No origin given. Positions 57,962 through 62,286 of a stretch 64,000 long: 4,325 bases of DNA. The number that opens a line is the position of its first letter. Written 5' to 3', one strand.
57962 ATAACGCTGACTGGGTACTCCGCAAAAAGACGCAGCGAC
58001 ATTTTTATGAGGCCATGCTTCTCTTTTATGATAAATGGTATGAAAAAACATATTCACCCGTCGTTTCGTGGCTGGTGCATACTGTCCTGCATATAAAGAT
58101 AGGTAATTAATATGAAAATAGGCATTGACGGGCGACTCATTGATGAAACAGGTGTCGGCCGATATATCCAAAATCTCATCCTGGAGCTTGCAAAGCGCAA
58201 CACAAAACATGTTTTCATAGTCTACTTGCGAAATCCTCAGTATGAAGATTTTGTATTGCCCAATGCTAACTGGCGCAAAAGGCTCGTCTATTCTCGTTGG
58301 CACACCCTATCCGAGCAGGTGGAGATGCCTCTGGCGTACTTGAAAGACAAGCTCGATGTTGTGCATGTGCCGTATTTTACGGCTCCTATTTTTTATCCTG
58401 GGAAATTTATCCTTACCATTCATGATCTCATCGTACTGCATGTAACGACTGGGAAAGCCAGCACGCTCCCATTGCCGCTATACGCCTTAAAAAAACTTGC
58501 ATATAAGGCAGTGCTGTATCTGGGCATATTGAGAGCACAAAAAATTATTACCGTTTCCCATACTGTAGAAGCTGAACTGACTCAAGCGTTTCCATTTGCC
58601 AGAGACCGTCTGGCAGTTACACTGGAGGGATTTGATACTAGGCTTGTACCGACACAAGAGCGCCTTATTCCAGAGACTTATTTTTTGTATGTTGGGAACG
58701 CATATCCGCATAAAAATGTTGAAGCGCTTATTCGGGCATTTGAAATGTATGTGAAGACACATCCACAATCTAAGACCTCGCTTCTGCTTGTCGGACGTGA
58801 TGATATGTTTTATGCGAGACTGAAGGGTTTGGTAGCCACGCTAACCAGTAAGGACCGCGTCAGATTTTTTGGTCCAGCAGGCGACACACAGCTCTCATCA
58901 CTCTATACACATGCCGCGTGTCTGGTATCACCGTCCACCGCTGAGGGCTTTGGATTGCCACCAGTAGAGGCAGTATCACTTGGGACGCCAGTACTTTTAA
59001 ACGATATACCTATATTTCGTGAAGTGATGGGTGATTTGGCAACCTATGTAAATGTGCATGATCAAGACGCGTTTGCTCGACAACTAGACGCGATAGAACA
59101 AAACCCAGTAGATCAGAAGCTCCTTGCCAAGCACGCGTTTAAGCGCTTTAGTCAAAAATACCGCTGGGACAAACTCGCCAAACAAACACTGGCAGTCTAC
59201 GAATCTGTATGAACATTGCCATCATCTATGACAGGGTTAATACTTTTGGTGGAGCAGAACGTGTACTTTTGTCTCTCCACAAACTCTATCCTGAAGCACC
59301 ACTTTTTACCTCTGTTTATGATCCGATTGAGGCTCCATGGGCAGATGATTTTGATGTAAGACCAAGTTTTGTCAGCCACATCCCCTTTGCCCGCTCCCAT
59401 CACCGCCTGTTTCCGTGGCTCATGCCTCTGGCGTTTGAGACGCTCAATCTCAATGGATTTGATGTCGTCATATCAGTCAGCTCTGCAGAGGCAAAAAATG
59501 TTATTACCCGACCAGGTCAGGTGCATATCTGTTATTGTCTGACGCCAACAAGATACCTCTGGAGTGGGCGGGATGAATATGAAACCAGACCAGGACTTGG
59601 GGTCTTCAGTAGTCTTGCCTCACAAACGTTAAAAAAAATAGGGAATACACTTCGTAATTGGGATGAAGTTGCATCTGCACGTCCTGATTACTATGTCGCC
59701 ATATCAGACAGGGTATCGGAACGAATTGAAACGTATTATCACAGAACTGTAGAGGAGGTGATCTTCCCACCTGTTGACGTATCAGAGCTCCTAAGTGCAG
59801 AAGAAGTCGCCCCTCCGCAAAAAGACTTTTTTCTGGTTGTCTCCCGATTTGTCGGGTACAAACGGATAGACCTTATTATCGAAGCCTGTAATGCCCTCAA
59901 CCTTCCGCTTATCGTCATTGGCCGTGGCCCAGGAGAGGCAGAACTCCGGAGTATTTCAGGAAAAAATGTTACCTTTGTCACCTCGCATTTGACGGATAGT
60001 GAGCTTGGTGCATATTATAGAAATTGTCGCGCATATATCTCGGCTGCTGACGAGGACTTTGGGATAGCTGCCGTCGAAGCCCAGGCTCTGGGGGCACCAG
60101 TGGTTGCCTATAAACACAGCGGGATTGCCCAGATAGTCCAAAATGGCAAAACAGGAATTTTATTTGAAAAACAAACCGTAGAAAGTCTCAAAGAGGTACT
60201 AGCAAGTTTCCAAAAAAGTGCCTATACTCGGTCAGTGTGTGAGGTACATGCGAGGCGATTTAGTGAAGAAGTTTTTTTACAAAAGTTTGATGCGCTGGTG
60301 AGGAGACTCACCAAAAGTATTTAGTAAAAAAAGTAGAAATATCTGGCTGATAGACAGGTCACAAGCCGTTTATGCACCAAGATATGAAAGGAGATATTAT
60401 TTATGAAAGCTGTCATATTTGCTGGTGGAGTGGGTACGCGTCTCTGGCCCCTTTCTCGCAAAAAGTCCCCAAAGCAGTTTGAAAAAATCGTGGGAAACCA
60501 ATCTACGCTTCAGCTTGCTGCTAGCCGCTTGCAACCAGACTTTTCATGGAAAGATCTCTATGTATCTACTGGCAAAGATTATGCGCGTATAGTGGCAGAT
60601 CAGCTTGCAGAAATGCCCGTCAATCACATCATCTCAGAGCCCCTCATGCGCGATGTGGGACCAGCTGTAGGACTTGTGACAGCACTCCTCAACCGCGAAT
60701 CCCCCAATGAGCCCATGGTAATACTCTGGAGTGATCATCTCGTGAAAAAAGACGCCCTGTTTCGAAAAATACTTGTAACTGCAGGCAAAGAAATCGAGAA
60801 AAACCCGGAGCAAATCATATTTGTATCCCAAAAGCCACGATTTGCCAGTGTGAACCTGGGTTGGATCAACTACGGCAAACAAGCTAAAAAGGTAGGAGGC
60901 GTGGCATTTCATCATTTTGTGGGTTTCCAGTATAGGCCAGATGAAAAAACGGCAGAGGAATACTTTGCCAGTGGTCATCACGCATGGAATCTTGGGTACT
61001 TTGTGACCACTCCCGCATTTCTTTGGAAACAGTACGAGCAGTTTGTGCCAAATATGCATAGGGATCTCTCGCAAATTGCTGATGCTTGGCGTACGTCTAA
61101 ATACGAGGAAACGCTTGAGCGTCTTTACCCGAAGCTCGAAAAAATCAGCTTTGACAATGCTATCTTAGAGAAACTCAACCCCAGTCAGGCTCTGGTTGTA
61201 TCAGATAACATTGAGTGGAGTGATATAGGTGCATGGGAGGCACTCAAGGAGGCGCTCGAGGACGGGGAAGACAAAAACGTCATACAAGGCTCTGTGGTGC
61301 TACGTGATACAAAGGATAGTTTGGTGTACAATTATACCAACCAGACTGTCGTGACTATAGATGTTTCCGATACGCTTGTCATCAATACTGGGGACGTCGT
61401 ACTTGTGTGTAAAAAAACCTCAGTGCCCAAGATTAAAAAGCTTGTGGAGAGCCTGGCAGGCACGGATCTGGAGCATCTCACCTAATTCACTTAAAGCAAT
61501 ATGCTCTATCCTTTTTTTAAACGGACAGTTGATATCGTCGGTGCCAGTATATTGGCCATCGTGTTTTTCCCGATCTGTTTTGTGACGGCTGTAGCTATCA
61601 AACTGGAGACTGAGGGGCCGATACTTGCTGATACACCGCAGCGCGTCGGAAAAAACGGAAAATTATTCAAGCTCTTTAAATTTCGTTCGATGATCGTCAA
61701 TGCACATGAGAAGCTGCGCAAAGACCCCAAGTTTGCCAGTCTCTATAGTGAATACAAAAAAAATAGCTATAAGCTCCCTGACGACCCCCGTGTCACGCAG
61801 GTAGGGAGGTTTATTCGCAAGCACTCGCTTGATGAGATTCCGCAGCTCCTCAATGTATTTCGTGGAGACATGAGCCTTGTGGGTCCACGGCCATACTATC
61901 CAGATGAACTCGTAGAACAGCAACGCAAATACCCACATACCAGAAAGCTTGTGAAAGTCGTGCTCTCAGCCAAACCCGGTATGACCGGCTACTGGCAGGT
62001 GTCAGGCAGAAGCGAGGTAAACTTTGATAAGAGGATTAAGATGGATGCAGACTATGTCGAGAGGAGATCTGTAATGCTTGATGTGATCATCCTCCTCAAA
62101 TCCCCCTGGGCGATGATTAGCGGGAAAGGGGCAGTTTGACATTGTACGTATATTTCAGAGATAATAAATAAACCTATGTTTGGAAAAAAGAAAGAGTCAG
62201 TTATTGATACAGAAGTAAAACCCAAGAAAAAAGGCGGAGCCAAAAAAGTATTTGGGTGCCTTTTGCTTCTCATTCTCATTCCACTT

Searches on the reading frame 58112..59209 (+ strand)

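Call 31: search_protein_families(library=pfam, proteins=[window:58112-59209:+], max_evalue=0.001)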
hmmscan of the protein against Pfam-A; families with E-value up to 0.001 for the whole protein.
window:58112-59209:+ (366 aa): 6 families
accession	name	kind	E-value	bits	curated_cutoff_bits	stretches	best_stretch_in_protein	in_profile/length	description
PF00534.26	Glycos_transf_1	-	7.8e-27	94.3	26.4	1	188-342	15-169/172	Glycosyl transferases group 1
PF13692.12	Glyco_trans_1_4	-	1.3e-20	74.5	27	1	190-328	3-139/142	Glycosyl transferases group 1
PF20706.3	GT4-conflict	-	5.2e-13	49.2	26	1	142-357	147-383/385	Family 4 Glycosyltransferase in conflict systems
PF13439.12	Glyco_transf_4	-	4.1e-12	46.9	28.5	1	14-176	3-168/170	Glycosyltransferase Family 4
PF13579.12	Glyco_trans_4_4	-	8.5e-06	26.6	29.7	1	13-169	1-154/158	Glycosyl transferase 4-like domain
PF13524.12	Glyco_trans_1_2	-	0.00021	21.7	25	1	251-360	30-143/144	Glycosyl transferase-like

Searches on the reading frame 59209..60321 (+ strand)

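Call 31: search_protein_families(library=pfam, proteins=[window:59209-60321:+], max_evalue=0.001)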
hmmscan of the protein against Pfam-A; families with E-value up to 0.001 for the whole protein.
window:59209-60321:+ (371 aa): 4 families
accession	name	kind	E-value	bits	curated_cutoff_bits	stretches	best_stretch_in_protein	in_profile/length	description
PF00534.26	Glycos_transf_1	-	1.2e-25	90.5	26.4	1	196-344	6-165/172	Glycosyl transferases group 1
PF13692.12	Glyco_trans_1_4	-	1.1e-18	68.3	27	1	208-331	4-136/142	Glycosyl transferases group 1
PF20706.3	GT4-conflict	-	2.2e-07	30.6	26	1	157-313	145-323/385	Family 4 Glycosyltransferase in conflict systems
PF13439.12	Glyco_transf_4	-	3.8e-05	24.2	28.5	0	14-192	2-169/170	Glycosyltransferase Family 4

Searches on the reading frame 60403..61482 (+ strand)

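Call 31: search_protein_families(library=pfam, proteins=[window:60403-61482:+], max_evalue=0.001)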
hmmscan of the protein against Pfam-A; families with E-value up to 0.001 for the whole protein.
window:60403-61482:+ (360 aa): 3 families
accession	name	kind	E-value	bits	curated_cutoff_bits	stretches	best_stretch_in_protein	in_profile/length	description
PF00483.29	NTP_transferase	-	8.1e-22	78.4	21.2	1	2-287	1-241/245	Nucleotidyl transferase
PF22640.1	ManC_GMP_beta-helix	-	1e-08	35.4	27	1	296-351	1-55/55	MannoseP isomerase/GMP-like beta-helix domain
PF12804.13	NTP_transf_3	-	4.4e-06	27.4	27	1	3-127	1-111/160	MobA-like NTP transferase domain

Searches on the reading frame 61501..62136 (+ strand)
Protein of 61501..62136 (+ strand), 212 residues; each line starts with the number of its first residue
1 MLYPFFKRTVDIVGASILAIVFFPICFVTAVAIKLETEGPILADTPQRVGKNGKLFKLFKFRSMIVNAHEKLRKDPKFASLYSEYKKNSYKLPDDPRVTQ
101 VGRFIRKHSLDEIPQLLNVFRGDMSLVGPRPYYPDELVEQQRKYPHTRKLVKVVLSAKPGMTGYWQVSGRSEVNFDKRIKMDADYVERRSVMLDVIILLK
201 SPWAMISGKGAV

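Call 31: search_protein_families(library=pfam, proteins=[window:61501-62136:+], max_evalue=0.001)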
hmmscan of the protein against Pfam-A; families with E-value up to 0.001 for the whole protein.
window:61501-62136:+ (212 aa): 1 family
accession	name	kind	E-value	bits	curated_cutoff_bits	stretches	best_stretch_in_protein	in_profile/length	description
PF02397.22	Bac_transf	-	1.8e-59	200.7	27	1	7-206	1-178/179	Bacterial sugar transferase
